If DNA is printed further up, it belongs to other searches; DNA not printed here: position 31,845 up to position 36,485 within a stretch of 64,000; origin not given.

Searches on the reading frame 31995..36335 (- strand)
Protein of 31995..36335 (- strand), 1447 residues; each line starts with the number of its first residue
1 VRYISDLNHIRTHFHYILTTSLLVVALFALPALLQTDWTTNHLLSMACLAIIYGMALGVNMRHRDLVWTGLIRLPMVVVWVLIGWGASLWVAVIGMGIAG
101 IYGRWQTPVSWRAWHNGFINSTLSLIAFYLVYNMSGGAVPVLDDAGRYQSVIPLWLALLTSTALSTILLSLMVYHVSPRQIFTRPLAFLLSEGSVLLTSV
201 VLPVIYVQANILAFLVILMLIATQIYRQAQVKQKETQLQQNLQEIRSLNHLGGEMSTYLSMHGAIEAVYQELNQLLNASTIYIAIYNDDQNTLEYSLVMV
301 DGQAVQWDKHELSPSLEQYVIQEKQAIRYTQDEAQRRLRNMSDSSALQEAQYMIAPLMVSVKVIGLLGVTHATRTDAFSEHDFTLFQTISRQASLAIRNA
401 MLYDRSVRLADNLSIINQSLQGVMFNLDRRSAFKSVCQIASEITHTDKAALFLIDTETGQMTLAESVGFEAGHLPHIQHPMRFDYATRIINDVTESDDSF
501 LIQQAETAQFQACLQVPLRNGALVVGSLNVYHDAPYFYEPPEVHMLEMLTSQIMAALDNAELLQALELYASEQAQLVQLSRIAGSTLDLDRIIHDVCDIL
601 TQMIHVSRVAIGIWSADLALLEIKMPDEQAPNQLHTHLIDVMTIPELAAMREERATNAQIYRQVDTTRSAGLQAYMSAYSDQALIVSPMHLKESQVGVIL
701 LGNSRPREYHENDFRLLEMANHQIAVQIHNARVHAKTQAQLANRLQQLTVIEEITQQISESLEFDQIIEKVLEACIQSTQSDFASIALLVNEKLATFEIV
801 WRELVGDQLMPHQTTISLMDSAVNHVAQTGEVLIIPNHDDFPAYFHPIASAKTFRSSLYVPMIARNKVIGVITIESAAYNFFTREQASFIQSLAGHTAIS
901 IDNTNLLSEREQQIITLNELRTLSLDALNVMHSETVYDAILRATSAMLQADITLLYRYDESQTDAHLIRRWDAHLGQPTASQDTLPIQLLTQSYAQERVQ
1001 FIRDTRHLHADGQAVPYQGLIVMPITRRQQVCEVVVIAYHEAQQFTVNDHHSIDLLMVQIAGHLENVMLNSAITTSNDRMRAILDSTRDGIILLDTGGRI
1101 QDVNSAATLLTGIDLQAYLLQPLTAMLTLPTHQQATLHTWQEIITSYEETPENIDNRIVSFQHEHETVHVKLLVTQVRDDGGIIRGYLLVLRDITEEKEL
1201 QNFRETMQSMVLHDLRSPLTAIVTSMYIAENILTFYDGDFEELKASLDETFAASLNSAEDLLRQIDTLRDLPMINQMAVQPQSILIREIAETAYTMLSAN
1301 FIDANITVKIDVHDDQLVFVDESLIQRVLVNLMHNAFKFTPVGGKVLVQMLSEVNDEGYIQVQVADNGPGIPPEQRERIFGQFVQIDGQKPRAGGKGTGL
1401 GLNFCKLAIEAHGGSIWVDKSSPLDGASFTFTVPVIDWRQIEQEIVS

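Call 64: search_protein_families(library=pfam, proteins=[window:31995-36335:-], max_evalue=0.0001)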
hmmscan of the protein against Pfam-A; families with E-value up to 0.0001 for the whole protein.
window:31995-36335:- (1447 aa): 8 families
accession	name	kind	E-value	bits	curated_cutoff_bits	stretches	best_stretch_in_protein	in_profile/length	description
PF13185.12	GAF_2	-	4.5e-47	160.1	28.6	3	762-902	2-136/136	GAF domain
PF01590.32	GAF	-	3.1e-46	157.6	22.4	4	764-901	2-133/133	GAF domain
PF13492.12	GAF_3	-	2.7e-42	144.7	27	4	265-399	6-129/129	GAF domain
PF02518.31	HATPase_c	-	8.9e-26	90.9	26.4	1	1321-1435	2-109/111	Histidine kinase-, DNA gyrase B-, and HSP90-like ATPase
PF00989.32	PAS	-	2.4e-13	50.5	22.6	1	1079-1194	2-113/113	PAS fold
PF08448.16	PAS_4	-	3.3e-10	40.6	23.1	1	1084-1198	1-109/110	PAS fold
PF13426.13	PAS_9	-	1.6e-09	38.4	27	1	1089-1196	2-103/103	PAS domain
PF13188.13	PAS_8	-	3.7e-07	30.2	21.8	1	1079-1123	2-46/65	PAS domain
